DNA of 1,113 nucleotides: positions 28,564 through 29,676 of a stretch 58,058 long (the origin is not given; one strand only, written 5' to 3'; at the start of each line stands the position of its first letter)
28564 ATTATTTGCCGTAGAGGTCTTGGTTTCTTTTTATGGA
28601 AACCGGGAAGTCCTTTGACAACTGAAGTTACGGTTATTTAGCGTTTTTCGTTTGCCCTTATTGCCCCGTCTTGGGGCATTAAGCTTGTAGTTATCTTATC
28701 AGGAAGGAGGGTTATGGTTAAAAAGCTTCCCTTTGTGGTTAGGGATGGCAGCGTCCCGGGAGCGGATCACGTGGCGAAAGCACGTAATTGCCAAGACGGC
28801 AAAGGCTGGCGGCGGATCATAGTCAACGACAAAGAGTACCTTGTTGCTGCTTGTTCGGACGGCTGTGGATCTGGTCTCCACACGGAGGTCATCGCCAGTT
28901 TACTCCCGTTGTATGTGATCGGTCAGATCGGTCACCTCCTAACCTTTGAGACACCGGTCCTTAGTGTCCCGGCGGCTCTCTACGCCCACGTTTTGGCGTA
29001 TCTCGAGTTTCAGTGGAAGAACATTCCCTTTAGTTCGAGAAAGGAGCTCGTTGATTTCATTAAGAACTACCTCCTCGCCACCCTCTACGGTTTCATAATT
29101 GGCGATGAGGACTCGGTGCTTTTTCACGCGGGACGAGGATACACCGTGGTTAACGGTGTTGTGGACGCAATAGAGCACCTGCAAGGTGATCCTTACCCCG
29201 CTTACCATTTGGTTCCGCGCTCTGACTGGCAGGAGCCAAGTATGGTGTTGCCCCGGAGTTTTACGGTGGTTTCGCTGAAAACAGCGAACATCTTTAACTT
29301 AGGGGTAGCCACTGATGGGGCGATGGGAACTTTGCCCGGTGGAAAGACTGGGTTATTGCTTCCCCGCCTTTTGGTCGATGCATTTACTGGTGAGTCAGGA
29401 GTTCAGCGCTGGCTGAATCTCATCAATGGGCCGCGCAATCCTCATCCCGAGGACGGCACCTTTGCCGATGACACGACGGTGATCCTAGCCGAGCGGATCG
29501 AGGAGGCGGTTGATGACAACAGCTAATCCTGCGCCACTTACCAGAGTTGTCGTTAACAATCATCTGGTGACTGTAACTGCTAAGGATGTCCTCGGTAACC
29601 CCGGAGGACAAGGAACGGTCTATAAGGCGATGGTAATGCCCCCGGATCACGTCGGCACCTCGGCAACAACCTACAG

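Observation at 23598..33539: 10-kb island joining an NAD salvage/turnover gene set to a vWA / Ser-Thr kinase / PP2C signalling triad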

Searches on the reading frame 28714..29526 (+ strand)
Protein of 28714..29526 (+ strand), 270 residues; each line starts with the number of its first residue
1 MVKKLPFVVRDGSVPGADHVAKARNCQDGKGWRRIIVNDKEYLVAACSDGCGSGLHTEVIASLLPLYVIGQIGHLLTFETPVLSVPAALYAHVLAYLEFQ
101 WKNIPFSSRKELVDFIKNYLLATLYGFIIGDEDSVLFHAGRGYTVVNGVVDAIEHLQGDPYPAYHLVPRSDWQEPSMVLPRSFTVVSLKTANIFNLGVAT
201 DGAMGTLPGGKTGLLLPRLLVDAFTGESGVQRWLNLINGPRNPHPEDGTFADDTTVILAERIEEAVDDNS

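Call 3: search_protein_families(library=pfam, proteins=[window:28714-29526:+], max_evalue=0.1)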
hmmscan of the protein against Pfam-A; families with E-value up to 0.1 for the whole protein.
window:28714-29526:+ (270 aa): 1 family
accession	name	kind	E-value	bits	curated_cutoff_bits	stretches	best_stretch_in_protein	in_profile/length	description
PF13672.11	PP2C_2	-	0.0043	17.1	24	1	16-204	2-175/209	Protein phosphatase 2C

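Call 4: search_protein_families(library=ncbifam, proteins=[window:28714-29526:+], max_evalue=0.1)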
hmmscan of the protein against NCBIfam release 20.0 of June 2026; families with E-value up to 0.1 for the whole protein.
window:28714-29526:+ (270 aa): 1 family
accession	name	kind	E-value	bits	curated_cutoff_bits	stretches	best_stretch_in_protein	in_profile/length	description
NF038298.1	EPS_HpsO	equivalog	0.049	12.4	575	1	98-147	122-170/388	hormogonium polysaccharide biosynthesis glycosyltransferase HpsO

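Call 5: search_protein_families(library=phrogs, proteins=[window:28714-29526:+], max_evalue=0.01)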
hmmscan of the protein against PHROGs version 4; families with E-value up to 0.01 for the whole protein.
window:28714-29526:+ (270 aa): 0 families

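Call 6: search_protein_families(library=padloc, proteins=[window:28714-29526:+], max_evalue=0.01)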
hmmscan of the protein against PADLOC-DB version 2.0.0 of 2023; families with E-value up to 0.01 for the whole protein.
window:28714-29526:+ (270 aa): 0 families
